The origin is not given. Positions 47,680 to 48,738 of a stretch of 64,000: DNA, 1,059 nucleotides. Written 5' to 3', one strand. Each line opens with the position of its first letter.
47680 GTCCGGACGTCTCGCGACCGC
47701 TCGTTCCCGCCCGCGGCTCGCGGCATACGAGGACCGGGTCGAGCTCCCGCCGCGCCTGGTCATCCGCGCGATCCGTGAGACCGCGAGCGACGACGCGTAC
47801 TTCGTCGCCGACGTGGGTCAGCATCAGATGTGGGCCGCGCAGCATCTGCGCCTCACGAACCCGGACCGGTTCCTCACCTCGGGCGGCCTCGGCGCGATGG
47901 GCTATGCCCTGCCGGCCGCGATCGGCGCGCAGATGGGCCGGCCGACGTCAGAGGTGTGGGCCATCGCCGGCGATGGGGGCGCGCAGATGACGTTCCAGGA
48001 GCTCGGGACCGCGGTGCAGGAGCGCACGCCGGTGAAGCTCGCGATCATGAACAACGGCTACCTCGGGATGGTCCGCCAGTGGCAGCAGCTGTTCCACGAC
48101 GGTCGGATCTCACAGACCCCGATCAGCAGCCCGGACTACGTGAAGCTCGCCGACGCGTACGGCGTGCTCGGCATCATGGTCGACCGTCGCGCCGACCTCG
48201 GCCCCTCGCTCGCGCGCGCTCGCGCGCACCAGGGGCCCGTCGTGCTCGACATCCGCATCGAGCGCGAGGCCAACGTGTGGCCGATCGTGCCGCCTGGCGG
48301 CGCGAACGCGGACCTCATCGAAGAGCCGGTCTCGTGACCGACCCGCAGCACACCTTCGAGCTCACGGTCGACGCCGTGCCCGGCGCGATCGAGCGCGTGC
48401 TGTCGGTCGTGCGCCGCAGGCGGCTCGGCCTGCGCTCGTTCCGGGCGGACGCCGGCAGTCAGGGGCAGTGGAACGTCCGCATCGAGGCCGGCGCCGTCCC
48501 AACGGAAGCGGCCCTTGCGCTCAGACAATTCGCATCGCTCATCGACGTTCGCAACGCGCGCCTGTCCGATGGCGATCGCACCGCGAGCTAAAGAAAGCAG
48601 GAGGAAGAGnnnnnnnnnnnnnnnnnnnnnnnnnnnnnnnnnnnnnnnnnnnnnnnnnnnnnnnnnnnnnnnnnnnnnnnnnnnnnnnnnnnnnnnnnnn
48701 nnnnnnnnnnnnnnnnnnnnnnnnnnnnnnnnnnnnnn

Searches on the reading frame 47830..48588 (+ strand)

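Call 62: search_protein_families(library=pfam, proteins=[window:47830-48588:+], max_evalue=0.00001)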
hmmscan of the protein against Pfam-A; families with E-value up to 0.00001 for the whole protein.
window:47830-48588:+ (253 aa): 1 family
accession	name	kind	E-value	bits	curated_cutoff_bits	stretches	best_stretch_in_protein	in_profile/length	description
PF13710.12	ACT_5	-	6.9e-06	26.2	27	0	184-242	3-61/62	ACT domain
